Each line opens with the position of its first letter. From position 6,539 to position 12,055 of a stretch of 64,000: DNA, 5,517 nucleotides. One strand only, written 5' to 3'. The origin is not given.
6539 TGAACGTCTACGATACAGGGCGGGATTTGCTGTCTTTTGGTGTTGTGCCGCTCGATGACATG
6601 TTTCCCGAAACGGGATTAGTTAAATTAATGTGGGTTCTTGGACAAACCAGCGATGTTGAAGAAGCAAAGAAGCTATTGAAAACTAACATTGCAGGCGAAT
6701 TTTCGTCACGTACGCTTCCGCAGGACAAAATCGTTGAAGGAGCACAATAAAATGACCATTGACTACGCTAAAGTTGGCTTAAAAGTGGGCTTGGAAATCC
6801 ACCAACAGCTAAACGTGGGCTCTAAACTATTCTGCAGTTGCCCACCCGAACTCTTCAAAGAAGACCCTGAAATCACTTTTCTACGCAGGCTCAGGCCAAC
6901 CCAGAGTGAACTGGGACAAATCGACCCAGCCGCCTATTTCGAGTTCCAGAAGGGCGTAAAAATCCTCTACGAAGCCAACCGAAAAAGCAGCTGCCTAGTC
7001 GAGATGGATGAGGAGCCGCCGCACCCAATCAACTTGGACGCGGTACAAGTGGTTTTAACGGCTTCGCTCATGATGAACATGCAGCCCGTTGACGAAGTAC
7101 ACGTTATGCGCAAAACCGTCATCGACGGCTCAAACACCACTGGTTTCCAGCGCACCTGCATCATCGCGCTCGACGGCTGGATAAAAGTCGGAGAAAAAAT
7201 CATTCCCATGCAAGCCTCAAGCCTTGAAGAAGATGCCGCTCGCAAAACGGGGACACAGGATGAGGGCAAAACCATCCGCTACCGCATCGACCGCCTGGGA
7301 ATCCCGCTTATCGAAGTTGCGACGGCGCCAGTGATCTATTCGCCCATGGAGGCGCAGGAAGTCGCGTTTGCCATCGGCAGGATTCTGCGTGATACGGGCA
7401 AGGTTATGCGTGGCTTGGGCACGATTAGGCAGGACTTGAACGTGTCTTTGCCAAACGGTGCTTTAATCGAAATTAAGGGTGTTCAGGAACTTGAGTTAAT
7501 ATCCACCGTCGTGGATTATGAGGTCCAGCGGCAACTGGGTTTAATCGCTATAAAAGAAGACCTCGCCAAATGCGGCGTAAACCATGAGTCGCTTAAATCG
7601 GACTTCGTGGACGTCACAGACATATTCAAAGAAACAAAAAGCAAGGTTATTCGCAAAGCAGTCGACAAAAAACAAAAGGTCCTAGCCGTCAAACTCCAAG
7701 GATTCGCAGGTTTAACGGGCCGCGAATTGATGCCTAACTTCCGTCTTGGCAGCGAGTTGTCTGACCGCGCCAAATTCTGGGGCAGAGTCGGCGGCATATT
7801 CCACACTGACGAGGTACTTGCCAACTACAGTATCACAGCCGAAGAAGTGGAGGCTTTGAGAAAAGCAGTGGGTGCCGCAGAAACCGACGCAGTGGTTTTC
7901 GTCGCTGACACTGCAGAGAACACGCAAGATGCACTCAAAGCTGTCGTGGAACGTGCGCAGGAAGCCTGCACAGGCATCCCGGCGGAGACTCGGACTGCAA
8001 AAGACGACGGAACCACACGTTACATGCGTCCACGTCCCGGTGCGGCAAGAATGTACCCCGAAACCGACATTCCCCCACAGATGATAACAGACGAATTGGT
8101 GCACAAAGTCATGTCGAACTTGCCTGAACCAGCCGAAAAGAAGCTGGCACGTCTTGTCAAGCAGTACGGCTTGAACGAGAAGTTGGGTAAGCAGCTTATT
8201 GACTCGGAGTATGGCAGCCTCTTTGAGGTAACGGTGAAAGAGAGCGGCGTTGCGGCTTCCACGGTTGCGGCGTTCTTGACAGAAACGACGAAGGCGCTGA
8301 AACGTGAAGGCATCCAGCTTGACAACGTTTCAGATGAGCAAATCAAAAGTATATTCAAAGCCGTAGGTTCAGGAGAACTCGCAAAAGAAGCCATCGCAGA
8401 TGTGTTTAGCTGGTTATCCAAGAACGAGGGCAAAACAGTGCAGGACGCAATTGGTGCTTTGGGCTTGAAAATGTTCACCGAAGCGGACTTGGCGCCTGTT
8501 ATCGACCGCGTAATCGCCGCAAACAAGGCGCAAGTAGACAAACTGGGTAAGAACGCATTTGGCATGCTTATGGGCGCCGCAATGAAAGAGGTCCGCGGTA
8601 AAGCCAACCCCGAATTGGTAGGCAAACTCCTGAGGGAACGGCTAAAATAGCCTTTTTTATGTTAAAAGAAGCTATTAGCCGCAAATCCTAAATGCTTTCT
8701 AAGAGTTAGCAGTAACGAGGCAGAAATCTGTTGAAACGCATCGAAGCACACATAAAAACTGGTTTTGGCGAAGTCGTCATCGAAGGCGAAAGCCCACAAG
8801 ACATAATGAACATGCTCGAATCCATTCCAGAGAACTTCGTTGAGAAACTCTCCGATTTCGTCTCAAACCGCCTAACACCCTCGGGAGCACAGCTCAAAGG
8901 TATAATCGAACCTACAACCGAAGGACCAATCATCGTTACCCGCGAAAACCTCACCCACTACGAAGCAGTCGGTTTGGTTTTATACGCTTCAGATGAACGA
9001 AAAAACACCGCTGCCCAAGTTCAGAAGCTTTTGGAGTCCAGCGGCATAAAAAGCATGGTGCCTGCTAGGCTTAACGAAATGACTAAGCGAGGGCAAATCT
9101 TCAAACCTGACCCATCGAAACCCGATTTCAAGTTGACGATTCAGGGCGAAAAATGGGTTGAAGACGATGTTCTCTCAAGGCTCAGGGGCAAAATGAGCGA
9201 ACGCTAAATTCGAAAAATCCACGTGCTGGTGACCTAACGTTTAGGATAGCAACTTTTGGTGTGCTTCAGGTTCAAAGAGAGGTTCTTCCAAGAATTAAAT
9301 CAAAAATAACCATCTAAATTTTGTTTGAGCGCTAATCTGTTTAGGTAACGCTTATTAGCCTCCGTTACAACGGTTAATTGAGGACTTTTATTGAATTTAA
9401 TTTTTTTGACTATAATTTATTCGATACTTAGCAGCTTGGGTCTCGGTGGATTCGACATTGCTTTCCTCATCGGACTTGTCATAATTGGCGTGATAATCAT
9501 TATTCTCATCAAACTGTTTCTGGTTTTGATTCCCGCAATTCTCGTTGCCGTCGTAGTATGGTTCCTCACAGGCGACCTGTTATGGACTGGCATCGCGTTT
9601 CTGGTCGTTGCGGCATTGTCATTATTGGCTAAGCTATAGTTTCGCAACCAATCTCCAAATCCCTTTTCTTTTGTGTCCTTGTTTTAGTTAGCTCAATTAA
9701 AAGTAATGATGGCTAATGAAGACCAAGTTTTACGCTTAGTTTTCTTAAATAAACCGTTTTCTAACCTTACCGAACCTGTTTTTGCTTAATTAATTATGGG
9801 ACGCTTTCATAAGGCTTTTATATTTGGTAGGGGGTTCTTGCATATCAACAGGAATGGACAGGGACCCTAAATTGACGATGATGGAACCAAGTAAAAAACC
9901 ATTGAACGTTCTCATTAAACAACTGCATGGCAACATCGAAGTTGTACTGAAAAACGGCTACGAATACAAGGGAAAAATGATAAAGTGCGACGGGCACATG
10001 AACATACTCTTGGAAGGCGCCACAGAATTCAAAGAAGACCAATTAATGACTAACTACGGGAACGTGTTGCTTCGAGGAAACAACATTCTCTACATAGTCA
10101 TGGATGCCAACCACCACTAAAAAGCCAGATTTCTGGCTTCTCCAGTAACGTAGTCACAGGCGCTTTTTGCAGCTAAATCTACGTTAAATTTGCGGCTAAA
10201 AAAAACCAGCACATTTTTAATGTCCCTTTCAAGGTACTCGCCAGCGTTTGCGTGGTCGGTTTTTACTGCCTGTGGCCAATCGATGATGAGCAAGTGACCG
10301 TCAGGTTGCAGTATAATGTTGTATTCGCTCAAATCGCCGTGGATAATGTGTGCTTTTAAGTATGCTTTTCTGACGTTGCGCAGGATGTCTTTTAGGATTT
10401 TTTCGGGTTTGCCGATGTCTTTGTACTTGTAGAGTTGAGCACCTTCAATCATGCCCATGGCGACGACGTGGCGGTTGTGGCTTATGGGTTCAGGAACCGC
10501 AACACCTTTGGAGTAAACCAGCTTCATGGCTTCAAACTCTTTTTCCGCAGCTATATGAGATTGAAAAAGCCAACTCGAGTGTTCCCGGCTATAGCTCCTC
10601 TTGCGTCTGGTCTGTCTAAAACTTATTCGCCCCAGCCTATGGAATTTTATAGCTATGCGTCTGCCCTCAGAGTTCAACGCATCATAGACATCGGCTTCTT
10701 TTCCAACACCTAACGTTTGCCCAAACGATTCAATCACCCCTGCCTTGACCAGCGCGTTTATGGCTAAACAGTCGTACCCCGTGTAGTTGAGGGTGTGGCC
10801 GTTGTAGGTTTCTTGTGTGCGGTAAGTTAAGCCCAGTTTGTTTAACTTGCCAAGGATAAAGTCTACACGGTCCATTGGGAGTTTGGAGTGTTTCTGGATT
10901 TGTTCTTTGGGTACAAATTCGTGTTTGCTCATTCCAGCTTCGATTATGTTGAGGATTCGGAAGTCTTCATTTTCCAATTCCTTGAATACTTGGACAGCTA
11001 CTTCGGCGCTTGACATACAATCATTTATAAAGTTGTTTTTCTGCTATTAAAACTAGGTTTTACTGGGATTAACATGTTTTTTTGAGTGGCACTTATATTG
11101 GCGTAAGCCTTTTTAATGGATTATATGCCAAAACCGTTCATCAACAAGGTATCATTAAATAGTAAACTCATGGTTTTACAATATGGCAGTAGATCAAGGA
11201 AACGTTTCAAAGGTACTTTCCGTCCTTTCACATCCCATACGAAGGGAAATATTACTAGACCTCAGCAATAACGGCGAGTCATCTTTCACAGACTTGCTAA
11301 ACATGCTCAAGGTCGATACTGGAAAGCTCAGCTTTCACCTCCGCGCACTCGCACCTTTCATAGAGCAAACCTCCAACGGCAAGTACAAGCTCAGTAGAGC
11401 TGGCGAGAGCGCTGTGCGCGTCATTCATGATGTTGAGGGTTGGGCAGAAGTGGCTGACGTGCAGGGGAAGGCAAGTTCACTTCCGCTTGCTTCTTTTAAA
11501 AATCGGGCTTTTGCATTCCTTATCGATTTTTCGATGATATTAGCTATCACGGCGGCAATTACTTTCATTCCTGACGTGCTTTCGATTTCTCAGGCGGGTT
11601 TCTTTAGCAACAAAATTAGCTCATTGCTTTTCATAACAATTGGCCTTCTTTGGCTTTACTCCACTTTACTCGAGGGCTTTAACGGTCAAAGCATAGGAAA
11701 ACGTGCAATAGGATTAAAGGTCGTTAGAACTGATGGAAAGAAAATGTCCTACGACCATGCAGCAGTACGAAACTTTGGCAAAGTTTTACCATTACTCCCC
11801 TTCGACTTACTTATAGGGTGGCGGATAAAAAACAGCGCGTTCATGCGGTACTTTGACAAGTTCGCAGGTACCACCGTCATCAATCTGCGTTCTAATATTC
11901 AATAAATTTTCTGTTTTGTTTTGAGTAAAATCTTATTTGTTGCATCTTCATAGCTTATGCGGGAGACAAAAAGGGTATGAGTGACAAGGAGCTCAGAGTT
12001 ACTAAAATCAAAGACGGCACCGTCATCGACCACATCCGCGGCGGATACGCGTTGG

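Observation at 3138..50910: Dispersed non-coding ORB-like repeat family (6 copies) at accessory-block boundaries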

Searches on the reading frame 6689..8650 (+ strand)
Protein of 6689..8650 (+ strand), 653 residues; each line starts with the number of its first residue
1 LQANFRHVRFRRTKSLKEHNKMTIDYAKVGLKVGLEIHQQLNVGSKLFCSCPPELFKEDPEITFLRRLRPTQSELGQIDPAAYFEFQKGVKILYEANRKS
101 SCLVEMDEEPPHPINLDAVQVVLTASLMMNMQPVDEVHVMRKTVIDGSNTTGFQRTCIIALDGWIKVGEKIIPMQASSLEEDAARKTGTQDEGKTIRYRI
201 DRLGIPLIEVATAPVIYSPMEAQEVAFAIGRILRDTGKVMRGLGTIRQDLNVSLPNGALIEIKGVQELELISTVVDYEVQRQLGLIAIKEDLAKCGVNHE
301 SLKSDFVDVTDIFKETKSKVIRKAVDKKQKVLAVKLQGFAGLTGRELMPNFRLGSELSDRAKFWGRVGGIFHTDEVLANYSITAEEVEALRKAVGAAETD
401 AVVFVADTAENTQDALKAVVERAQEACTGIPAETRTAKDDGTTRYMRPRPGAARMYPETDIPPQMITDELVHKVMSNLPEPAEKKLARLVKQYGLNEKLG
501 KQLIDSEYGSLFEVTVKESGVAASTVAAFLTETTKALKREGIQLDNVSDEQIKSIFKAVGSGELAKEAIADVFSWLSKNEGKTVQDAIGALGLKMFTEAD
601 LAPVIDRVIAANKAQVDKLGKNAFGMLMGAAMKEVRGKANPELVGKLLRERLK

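Call 58: search_protein_families(library=pfam, proteins=[window:6689-8650:+], max_evalue=0.00001)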
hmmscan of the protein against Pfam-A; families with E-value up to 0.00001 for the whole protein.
window:6689-8650:+ (653 aa): 3 families
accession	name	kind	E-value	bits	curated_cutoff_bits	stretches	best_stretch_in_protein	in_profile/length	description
PF02934.20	GatB_N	-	7.5e-55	186.5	23.4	1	32-471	2-276/277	GatB/GatE catalytic domain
PF02637.23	GatB_Yqey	-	2.6e-27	95.9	27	1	511-652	2-148/148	GatB domain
PF02938.19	GAD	-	1.6e-18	67.2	23.4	1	321-416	1-95/95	GAD domain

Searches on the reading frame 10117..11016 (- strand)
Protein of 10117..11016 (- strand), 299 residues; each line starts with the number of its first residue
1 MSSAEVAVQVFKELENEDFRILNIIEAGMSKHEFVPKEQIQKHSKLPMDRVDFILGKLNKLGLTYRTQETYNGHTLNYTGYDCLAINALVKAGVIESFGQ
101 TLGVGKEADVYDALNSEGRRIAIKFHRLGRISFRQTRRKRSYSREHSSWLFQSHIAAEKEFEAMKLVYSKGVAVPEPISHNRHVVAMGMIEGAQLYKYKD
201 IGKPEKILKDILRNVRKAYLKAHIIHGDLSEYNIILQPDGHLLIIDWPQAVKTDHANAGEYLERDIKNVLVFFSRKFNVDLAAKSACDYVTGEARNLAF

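Call 58: search_protein_families(library=pfam, proteins=[window:10117-11016:-], max_evalue=0.00001)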
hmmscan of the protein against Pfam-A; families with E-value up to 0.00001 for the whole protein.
window:10117-11016:- (299 aa): 5 families
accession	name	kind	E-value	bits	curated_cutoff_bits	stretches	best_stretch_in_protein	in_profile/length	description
PF01163.29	RIO1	-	3.2e-55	187.1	22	1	109-279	1-180/187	RIO domain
PF09202.17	Rio2_N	-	1.3e-23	83.5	27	1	12-91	2-81/82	Rio2, N-terminal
PF00069.31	Pkinase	-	3e-06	27.3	31.7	1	99-255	4-150/263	Protein kinase domain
PF01636.29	APH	-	4.2e-06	27.1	23.2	0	201-252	147-199/239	Phosphotransferase enzyme family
PF03109.22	ABC1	-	4.5e-06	26.4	22.9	0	168-261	126-225/244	ABC1 atypical kinase-like domain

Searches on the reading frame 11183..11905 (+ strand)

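Call 58: search_protein_families(library=pfam, proteins=[window:11183-11905:+], max_evalue=0.00001)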
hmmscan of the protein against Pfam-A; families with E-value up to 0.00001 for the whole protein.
window:11183-11905:+ (240 aa): 3 families
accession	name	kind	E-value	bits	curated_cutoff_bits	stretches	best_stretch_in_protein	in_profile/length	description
PF06271.18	RDD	-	9.2e-18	65.3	24.1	1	103-209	2-111/137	RDD family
PF24038.1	DUF7347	-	2.8e-09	37.5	27.6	1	10-81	3-77/77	Domain of unknown function (DUF7347)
PF01022.26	HTH_5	-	5.4e-06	26.6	22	0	18-56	2-39/47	Bacterial regulatory protein, arsR family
